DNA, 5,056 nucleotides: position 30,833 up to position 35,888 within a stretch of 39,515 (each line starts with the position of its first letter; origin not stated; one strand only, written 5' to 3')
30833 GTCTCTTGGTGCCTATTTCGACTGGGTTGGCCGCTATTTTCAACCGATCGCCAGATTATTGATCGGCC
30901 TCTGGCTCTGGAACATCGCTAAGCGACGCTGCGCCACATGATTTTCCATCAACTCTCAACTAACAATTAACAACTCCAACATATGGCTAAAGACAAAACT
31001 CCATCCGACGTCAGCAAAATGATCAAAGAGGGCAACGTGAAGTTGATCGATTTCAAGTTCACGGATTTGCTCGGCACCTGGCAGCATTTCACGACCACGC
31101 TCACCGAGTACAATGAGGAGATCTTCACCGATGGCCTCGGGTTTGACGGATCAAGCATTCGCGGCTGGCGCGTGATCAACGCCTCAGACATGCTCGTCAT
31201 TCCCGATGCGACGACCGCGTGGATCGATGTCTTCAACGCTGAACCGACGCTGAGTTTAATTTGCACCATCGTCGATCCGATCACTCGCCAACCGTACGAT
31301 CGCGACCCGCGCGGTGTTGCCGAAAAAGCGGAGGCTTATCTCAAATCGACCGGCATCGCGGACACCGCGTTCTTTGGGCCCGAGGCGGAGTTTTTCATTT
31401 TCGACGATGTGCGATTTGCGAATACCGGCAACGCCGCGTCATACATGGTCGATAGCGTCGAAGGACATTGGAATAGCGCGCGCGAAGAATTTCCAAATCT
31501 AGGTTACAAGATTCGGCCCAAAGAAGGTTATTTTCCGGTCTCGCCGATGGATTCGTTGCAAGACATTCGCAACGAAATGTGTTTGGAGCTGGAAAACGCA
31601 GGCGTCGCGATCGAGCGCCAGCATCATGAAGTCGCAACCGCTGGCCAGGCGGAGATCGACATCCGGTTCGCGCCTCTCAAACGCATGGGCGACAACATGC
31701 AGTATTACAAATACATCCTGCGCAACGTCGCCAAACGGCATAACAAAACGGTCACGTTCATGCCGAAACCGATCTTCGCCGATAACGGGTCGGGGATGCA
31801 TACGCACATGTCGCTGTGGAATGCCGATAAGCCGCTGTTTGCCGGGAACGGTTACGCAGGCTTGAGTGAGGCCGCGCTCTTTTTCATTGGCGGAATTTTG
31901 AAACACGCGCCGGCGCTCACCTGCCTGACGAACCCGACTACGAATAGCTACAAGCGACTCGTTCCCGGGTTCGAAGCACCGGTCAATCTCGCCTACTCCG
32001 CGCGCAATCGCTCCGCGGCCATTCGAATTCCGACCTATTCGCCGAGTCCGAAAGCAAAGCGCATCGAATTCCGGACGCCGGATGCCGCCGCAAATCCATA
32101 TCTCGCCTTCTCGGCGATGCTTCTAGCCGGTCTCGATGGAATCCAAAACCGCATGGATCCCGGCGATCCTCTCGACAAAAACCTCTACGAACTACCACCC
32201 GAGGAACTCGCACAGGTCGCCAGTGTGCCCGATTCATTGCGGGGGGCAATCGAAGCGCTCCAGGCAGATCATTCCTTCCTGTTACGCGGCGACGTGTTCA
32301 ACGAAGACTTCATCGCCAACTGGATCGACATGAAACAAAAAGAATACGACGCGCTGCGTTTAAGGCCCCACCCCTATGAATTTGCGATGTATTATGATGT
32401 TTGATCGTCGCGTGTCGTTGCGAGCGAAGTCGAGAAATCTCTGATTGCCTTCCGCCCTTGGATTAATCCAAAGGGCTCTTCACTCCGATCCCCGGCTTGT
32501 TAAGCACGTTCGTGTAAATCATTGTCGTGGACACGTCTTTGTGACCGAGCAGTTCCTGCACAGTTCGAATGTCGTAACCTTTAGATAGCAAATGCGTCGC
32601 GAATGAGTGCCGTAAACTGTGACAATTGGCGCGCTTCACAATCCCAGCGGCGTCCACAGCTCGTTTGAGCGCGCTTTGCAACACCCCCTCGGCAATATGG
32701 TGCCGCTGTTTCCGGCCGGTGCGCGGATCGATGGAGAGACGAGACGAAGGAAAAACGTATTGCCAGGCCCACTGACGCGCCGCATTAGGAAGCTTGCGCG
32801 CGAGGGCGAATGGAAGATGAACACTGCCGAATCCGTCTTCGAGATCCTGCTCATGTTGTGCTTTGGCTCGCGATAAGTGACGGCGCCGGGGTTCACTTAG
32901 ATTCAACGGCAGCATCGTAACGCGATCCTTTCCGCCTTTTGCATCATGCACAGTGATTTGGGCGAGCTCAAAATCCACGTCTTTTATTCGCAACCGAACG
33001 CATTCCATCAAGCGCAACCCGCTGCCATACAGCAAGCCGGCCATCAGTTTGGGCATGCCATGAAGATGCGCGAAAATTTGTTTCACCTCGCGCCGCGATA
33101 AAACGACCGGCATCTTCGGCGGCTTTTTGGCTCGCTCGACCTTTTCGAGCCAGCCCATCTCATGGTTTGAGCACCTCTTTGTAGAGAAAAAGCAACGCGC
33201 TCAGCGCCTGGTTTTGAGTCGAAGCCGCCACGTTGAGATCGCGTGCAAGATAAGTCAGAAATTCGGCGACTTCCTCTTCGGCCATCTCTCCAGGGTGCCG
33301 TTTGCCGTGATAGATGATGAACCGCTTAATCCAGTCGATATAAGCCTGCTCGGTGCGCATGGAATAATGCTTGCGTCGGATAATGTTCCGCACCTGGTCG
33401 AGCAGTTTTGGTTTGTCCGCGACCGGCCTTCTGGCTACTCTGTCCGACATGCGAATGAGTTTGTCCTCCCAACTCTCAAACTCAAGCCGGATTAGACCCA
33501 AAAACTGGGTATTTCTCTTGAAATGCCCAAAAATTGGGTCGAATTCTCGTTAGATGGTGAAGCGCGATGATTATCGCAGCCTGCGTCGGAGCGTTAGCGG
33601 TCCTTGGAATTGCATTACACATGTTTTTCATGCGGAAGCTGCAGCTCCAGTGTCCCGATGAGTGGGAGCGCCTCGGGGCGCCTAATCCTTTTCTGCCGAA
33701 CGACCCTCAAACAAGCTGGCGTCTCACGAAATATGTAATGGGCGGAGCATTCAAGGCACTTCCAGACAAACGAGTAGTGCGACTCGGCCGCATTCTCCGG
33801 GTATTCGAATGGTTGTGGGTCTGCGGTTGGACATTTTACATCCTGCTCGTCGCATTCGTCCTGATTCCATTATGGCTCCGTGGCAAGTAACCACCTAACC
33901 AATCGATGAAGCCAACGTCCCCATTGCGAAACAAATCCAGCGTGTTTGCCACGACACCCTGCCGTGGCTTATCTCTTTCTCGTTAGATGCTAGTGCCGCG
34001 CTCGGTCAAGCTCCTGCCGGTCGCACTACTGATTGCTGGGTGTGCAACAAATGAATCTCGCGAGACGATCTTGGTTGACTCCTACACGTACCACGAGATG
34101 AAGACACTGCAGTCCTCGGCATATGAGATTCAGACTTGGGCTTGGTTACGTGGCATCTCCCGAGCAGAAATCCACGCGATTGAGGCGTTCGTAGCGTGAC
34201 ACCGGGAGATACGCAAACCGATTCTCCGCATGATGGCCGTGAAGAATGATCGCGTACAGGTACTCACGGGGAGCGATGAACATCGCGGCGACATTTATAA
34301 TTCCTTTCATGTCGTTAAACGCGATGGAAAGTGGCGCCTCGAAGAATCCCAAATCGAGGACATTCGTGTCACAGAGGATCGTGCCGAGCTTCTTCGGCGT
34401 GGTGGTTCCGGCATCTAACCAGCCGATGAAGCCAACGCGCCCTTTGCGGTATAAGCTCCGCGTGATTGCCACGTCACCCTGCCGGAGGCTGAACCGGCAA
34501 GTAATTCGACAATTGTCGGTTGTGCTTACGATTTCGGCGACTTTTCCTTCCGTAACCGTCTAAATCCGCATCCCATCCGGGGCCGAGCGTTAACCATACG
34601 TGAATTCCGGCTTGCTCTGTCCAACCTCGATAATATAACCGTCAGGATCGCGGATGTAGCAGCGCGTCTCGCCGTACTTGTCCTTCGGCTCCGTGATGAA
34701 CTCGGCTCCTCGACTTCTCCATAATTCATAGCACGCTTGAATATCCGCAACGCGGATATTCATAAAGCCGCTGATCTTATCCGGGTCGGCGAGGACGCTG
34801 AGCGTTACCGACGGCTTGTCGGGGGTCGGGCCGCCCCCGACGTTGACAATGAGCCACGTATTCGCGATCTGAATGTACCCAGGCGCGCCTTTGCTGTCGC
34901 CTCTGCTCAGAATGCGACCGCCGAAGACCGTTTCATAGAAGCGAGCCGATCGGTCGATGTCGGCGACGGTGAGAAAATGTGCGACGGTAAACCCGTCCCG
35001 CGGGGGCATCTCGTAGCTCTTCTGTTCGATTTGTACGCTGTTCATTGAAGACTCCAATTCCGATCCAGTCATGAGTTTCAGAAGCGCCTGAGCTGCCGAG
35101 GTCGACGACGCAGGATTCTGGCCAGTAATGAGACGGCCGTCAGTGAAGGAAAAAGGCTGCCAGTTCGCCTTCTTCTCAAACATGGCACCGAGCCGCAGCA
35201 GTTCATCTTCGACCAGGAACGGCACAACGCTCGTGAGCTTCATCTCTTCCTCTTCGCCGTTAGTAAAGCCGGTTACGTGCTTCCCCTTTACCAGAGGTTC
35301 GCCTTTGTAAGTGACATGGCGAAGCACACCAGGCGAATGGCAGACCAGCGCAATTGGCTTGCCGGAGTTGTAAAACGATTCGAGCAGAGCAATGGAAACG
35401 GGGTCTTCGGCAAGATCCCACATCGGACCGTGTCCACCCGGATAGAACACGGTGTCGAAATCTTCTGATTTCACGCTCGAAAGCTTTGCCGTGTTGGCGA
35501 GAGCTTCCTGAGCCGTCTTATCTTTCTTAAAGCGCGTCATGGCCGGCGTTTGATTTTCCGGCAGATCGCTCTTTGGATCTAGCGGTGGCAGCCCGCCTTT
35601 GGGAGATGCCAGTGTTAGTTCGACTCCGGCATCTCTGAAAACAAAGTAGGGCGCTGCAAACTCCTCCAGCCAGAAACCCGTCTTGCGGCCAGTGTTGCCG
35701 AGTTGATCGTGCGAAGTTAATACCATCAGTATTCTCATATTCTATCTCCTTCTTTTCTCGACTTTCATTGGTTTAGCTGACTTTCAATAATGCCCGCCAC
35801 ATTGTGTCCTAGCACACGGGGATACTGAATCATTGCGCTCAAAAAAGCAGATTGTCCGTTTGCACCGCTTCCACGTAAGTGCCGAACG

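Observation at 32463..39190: Sedentary chromosomal integron directly downstream of glnA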

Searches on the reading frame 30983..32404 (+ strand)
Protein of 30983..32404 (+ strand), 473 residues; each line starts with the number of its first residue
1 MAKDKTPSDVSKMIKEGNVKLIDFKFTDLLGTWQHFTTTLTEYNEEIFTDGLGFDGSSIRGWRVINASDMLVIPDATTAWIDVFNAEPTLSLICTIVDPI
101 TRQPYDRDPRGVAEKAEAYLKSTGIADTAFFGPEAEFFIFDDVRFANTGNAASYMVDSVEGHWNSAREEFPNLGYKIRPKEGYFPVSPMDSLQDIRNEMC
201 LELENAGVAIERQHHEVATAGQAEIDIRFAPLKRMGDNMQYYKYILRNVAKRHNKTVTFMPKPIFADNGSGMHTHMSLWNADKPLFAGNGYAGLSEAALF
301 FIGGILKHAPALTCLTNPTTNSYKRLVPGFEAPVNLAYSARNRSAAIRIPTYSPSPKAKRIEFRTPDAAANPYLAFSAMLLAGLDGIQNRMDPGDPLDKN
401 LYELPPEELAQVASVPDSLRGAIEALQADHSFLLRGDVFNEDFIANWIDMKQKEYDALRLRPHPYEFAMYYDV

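Call 14: find_encoding_contigs(protein=window:30983-32404:+, flank=10000, max_places=6)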
Protein window:30983-32404:+ (473 aa): no gene with exactly this product is on record in the collection.

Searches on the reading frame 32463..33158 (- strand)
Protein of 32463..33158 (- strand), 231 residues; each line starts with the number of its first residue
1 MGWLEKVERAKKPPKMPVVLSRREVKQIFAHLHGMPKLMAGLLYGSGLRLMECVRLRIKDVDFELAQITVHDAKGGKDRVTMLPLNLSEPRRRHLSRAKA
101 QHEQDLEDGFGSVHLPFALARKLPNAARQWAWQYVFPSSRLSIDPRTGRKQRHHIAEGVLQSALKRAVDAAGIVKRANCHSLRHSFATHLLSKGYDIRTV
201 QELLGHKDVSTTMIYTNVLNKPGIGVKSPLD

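Call 4: search_protein_families(library=ncbifam, proteins=[window:32466-33158:-], max_evalue=0.01)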
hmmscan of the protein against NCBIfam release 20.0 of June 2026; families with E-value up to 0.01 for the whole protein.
window:32466-33158:- (231 aa): 13 families
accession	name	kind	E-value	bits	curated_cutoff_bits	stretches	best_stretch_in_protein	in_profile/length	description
TIGR02249.1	integrase_gron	subfamily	2e-102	342.8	265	1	1-231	83-313/315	integron integrase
NF011946.0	PRK15417.1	equivalog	2.9e-72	243.7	435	1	2-231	99-328/337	integron integrase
NF040815.2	recomb_XerA_Arch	equivalog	1.1e-39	136.6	220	2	150-218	186-254/263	site-specific tyrosine recombinase/integron integrase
TIGR02224.1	recomb_XerC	equivalog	2.6e-35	122.2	335.15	2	153-218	212-277/295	tyrosine recombinase XerC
TIGR02225.1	recomb_XerD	equivalog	1.4e-32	113.2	329.6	2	154-220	210-276/290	site-specific tyrosine recombinase XerD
NF001399.0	PRK00283.1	subfamily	1.8e-32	112.8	279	1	6-220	100-285/300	tyrosine recombinase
NF002331.0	PRK01287.1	subfamily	8.9e-24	84.1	371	2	155-218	248-312/365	site-specific tyrosine recombinase XerC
NF003462.0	PRK05084.1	equivalog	7.4e-17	61.1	267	2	175-221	301-347/360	tyrosine recombinase XerS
NF007370.0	PRK09870.1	subfamily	2.8e-09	36.9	221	1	164-217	125-178/200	tyrosine-type DNA invertase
NF007371.0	PRK09871.1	subfamily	4.2e-09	36.2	222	1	164-217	120-173/198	tyrosine-type DNA invertase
NF040693.1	recomb_GmtY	equivalog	5.5e-06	25.9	340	0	178-217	392-431/441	gamma-mobile-trio recombinase GmtY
NF041502.1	integrase_1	equivalog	4.5e-05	22.4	350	1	68-218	205-360/484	site-specific integrase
NF002685.0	PRK02436.1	equivalog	0.0014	18.5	178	0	20-90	97-166/245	site-specific tyrosine recombinase XerD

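Call 5: search_protein_families(library=pfam, proteins=[window:32466-33158:-], max_evalue=0.01)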
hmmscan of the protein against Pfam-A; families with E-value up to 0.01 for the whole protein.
window:32466-33158:- (231 aa): 1 family
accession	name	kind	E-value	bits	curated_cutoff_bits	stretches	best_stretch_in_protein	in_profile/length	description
PF00589.27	Phage_integrase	-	1e-35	123.5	27.1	1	20-219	3-169/172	Phage integrase family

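Call 64: find_encoding_contigs(protein=window:32463-33158:-, flank=3000, max_places=4)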
Protein window:32463-33158:- (231 aa): no gene with exactly this product is on record in the collection.

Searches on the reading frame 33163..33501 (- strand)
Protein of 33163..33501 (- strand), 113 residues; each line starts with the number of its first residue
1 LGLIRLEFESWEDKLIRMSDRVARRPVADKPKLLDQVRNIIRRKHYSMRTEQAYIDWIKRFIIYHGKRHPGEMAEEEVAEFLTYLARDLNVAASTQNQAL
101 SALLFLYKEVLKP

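Call 4: search_protein_families(library=ncbifam, proteins=[window:33163-33501:-], max_evalue=0.01)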
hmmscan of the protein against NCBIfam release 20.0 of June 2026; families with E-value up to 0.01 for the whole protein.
window:33163-33501:- (113 aa): 3 families
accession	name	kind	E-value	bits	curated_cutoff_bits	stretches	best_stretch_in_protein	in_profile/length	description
TIGR02249.1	integrase_gron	subfamily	2.8e-28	99.2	265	1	33-112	1-80/315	integron integrase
NF011946.0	PRK15417.1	equivalog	3.3e-25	89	435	1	26-111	9-94/337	integron integrase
NF040815.2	recomb_XerA_Arch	equivalog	0.0002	21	220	1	41-107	7-72/263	site-specific tyrosine recombinase/integron integrase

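Call 5: search_protein_families(library=pfam, proteins=[window:33163-33501:-], max_evalue=0.01)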
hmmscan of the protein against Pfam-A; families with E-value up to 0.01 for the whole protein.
window:33163-33501:- (113 aa): 2 families
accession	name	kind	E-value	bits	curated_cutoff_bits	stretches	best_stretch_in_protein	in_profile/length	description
PF13495.12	Phage_int_SAM_4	-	1.8e-28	99.2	27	1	33-112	1-80/85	Phage integrase, N-terminal SAM-like domain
PF02899.23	Phage_int_SAM_1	-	0.00052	20.7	22.3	1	39-108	7-77/83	Phage integrase, N-terminal SAM-like domain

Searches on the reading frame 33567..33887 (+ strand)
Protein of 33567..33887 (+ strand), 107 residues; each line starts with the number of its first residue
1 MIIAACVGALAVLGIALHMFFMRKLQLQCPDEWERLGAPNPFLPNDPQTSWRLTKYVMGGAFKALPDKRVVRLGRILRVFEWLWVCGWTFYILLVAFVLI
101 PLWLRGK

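Call 5: search_protein_families(library=pfam, proteins=[window:33567-33887:+], max_evalue=0.01)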
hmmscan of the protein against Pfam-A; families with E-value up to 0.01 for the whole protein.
window:33567-33887:+ (107 aa): 0 families

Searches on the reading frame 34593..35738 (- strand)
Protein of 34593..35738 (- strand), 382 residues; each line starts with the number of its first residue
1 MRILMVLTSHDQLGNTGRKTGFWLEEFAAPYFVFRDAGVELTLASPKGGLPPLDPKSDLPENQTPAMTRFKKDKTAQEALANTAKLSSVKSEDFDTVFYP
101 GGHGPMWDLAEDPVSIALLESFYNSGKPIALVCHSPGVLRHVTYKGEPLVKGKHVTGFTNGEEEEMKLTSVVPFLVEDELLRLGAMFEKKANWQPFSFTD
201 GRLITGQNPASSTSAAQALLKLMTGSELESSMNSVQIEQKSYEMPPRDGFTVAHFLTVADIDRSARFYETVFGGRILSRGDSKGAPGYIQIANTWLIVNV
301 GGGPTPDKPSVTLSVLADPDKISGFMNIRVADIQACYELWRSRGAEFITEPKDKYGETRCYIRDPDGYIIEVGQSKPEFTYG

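Call 5: search_protein_families(library=pfam, proteins=[window:34593-35738:-], max_evalue=0.01)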
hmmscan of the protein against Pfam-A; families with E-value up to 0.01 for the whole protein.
window:34593-35738:- (382 aa): 6 families
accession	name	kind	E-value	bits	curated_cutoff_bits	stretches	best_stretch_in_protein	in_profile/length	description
PF01965.30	DJ-1_PfpI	-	1.4e-13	51.4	26.6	1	25-220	14-163/165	DJ-1/PfpI family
PF00903.31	Glyoxalase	-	1.2e-12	48.7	20.6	1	254-372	4-121/121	Glyoxalase/Bleomycin resistance protein/Dioxygenase superfamily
PF17124.11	ThiJ_like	-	6.1e-06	26.6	30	1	20-125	4-117/186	ThiJ/PfpI family-like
PF12681.13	Glyoxalase_2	-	2.3e-05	24.8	30.1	0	329-375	68-116/118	Glyoxalase-like domain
PF22677.2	Ble-like_N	-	0.00014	22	24.5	1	256-274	7-25/41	Bleomycin resistance protein-like N-terminal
PF18029.7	Glyoxalase_6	-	0.0017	19.4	23.6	1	256-368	4-101/106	Glyoxalase-like domain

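Call 49: find_homologous_proteins(query=window:34593-35738:-, max_evalue=1e-20)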
Query window:34593-35738:- (382 aa): 8000 proteins with E <= 1e-20 among 8000 candidates; the best 120 are listed.
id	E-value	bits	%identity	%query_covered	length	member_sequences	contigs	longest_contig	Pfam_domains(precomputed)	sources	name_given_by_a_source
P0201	4.7e-259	876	100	100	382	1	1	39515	PF17124.12,PF12681.14,PF00903.32,PF01965.31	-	-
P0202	8.9e-254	859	98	100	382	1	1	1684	PF17124.12,PF12681.14,PF00903.32,PF01965.31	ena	-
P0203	1.7e-246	835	95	100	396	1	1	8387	PF00903.32,PF01965.31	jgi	jgi:putative intracellular protease/amidase/catechol 2,3-dioxygenase-like lactoylglutathione lyase f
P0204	3.0e-242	821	94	100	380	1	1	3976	PF12681.14,PF00903.32,PF01965.31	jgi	jgi:putative intracellular protease/amidase/predicted enzyme related to lactoylglutathione lyase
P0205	3.8e-241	817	94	100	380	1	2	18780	PF12681.14,PF00903.32,PF01965.31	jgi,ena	-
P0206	1.2e-240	816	93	100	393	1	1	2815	PF17124.12,PF00903.32,PF01965.31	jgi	jgi:putative intracellular protease/amidase/catechol 2,3-dioxygenase-like lactoylglutathione lyase f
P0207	3.3e-239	811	92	100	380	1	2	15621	PF17124.12,PF12681.14,PF00903.32,PF01965.31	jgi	jgi:putative intracellular protease/amidase/predicted enzyme related to lactoylglutathione lyase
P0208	2.8e-238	808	93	100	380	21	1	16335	PF12681.14,PF00903.32,PF01965.31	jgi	jgi:putative intracellular protease/amidase/predicted enzyme related to lactoylglutathione lyase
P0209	7.0e-237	803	92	100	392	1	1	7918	PF17124.12,PF12681.14,PF00903.32,PF01965.31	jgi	jgi:putative intracellular protease/amidase/predicted enzyme related to lactoylglutathione lyase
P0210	3.4e-235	798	90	100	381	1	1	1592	PF17124.12,PF12681.14,PF00903.32,PF01965.31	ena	-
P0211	1.9e-233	792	90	100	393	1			PF17124.12,PF00903.32,PF01965.31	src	-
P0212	1.0e-232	790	91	100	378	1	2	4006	PF17124.12,PF00903.32,PF01965.31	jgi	jgi:putative intracellular protease/amidase/predicted enzyme related to lactoylglutathione lyase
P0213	3.2e-232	788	90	100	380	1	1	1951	PF17124.12,PF00903.32,PF01965.31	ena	-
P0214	4.7e-232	787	90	100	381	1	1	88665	PF17124.12,PF00903.32,PF01965.31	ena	-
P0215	7.2e-232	787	90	100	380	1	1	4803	PF17124.12,PF12681.14,PF00903.32,PF01965.31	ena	-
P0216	2.7e-231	785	90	100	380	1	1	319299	PF17124.12,PF00903.32,PF01965.31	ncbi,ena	-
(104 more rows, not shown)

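Call 50: find_encoding_contigs(protein=P0203, flank=8000, max_places=2)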
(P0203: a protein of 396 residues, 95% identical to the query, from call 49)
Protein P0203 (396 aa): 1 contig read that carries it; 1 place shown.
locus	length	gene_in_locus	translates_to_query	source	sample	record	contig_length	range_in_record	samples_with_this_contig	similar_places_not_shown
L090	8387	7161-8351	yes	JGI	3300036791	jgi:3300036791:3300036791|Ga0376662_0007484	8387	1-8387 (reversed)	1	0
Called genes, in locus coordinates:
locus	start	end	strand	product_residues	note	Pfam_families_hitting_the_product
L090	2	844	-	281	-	?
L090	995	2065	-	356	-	PF08240:ADH_N, PF02826:2-Hacid_dh_C (weak), PF00107:ADH_zinc_N, PF13602:ADH_zinc_N_2 (weak)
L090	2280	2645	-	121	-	-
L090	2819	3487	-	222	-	PF08823:PG_binding_2 (weak), PF01471:PG_binding_1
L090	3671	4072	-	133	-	PF07883:Cupin_2 (weak)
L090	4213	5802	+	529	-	PF00501:AMP-binding, PF13193:AMP-binding_C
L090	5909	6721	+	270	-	PF05368:NmrA (faint), PF04321:RmlD_sub_bind (faint), PF13460:NAD_binding_10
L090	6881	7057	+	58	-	-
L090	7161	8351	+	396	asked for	PF01965:DJ-1_PfpI, PF00903:Glyoxalase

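Call 51: find_encoding_contigs(protein=P0205, flank=8000, max_places=2)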
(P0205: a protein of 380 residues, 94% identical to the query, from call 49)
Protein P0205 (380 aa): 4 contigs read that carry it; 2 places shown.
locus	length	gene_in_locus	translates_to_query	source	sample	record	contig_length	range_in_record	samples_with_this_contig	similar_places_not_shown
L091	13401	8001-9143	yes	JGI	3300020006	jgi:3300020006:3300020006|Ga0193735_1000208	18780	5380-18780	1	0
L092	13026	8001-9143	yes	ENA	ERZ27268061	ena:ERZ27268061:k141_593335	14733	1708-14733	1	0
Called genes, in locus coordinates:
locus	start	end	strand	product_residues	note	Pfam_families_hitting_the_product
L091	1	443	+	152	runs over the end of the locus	PF00011:HSP20, PF17886:ArsA_HSP20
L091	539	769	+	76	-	-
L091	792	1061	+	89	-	-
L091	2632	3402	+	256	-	PF04542:Sigma70_r2 (faint)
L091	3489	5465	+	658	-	PF00069:Pkinase, PF01636:APH (faint), PF07714:PK_Tyr_Ser-Thr, PF13620:CarboxypepD_reg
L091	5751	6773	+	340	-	-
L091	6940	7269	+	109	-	-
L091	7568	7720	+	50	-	-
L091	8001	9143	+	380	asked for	PF01965:DJ-1_PfpI, PF00903:Glyoxalase, PF12681:Glyoxalase_2 (faint)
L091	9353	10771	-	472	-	PF03098:An_peroxidase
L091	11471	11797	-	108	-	-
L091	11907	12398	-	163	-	PF13420:Acetyltransf_4 (weak), PF00583:Acetyltransf_1, PF13508:Acetyltransf_7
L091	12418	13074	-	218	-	-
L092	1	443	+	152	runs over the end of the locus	PF00011:HSP20, PF17886:ArsA_HSP20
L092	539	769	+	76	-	-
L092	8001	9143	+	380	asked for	PF01965:DJ-1_PfpI, PF00903:Glyoxalase, PF12681:Glyoxalase_2 (faint)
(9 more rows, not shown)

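Call 52: find_encoding_contigs(protein=P0216, flank=8000, max_places=2)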
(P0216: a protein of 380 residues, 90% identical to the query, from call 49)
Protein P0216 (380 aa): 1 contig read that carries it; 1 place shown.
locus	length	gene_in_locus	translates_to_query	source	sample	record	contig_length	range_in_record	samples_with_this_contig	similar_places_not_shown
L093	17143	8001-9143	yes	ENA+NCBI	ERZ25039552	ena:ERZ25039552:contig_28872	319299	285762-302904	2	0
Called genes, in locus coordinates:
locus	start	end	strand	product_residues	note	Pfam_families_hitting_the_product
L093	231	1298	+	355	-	PF08240:ADH_N, PF00107:ADH_zinc_N, PF13602:ADH_zinc_N_2 (weak)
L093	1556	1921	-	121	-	PF00595:PDZ (weak), PF13180:PDZ_2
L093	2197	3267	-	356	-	PF13431:TPR_17 (faint), PF13428:TPR_14 (faint), PF13176:TPR_7 (faint), PF00515:TPR_1 (weak), PF07719:TPR_2 (weak), PF13432:TPR_16, PF14559:TPR_19, PF12895:ANAPC3, +8 more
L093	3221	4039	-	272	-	PF00211:Guanylate_cyc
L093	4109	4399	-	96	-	-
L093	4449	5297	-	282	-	PF01068:DNA_ligase_A_M, PF14743:DNA_ligase_OB_2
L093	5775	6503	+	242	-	PF00106:adh_short, PF01370:Epimerase (faint), PF08659:KR (weak), PF23441:SDR, PF13561:adh_short_C2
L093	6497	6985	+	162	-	PF14588:YjgF_endoribonc, PF01042:Ribonuc_L-PSP (weak)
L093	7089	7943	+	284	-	PF12146:Hydrolase_4, PF00561:Abhydrolase_1, PF12697:Abhydrolase_6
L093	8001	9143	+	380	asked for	PF01965:DJ-1_PfpI, PF17124:ThiJ_like (faint), PF00903:Glyoxalase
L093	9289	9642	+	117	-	PF02148:zf-UBP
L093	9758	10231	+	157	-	PF07291:MauE (weak), PF07681:DoxX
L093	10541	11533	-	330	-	PF08240:ADH_N, PF00107:ADH_zinc_N, PF13602:ADH_zinc_N_2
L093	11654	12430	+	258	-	PF00912:Transgly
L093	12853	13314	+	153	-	PF00756:Esterase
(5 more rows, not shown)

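Call 63: find_encoding_contigs(protein=P0202, flank=3000, max_places=3)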
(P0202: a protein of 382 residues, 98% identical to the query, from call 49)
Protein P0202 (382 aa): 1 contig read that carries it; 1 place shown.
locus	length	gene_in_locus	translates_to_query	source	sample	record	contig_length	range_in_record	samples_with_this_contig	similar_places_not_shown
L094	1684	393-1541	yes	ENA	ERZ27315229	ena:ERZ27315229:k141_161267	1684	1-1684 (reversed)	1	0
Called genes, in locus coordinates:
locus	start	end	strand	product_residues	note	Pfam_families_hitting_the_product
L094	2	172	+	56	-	?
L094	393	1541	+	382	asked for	PF01965:DJ-1_PfpI, PF17124:ThiJ_like (weak), PF00903:Glyoxalase, PF12681:Glyoxalase_2 (faint)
